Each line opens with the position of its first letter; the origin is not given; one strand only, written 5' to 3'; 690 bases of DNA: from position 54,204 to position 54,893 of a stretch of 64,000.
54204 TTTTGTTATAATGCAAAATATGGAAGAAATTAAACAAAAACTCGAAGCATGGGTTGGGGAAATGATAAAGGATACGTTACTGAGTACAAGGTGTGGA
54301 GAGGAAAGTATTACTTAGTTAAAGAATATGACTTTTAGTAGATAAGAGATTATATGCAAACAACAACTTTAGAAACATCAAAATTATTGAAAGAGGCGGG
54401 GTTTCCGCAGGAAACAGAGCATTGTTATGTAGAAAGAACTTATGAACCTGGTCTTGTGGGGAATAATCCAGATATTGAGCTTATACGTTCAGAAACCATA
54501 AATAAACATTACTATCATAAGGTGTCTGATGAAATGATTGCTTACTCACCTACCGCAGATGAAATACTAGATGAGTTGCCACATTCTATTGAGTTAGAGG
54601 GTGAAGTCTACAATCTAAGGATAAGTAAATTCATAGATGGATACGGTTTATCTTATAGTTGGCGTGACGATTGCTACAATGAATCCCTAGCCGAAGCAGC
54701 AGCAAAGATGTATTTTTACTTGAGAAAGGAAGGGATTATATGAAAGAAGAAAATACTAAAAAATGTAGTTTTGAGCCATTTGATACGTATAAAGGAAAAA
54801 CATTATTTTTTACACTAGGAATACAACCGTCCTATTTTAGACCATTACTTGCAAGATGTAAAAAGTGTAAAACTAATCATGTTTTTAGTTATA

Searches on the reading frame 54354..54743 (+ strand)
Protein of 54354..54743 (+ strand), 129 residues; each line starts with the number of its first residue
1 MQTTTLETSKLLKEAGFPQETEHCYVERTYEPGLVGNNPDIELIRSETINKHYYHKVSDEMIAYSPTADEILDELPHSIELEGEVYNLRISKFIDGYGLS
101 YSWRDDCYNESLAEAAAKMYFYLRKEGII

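Call 12: search_protein_families(library=phrogs, proteins=[window:54354-54743:+], max_evalue=0.01)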
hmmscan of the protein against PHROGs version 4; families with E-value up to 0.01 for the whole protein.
window:54354-54743:+ (129 aa): 0 families

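Call 14: find_related_loci(query=window:54354-54743:+, collection=viral_contigs, flank=5000)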
Query window:54354-54743:+ (129 aa) in viral_contigs; peptide patterns used: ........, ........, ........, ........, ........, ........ (x = any residue, [..] = any of these).
31 stretches matched a pattern; 2 encode a relative of the query (tblastn E <= 1e-3); 2 distinct loci.
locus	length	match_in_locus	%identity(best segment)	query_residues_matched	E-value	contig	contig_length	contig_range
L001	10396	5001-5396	38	1-129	7e-16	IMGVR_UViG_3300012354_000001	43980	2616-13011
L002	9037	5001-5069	70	3-25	2e-5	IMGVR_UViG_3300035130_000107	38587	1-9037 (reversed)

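Call 18: find_encoding_contigs(protein=window:54354-54743:+, flank=6000, max_places=10)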
Protein window:54354-54743:+ (129 aa): 2 contigs read that carry it; 2 places shown.
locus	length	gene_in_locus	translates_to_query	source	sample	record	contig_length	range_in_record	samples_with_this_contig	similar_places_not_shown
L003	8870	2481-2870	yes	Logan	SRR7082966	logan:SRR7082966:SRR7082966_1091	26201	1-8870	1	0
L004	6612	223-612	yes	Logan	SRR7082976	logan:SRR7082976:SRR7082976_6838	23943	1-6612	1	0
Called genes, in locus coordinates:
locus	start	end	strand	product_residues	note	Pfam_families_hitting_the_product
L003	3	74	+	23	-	?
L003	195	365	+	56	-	-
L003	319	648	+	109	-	-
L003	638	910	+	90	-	-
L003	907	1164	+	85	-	-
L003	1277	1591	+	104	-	-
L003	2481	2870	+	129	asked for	-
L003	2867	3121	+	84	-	-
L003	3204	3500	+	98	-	-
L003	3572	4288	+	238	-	PF24175:SU10_adaptor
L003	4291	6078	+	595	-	-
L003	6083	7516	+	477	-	-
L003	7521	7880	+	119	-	-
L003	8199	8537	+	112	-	-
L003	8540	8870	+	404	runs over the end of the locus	-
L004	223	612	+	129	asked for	-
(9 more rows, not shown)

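Call 29: find_homologous_proteins(query=window:54354-54743:+, max_evalue=0.001)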
Query window:54354-54743:+ (129 aa): 7 proteins with E <= 0.001 among 15 candidates.
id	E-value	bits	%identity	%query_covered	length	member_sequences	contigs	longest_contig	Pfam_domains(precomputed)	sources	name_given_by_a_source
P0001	1.8e-81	289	100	100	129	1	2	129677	-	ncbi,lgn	-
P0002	4.6e-11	61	40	100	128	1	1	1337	-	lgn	-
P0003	8.3e-8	50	36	100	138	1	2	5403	-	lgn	-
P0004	1.5e-7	50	38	100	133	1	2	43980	-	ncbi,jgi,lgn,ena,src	-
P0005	1.2e-6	47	36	100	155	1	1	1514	-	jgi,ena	-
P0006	5.6e-6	45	32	100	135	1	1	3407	-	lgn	-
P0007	2.3e-5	43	30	100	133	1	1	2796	-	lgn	-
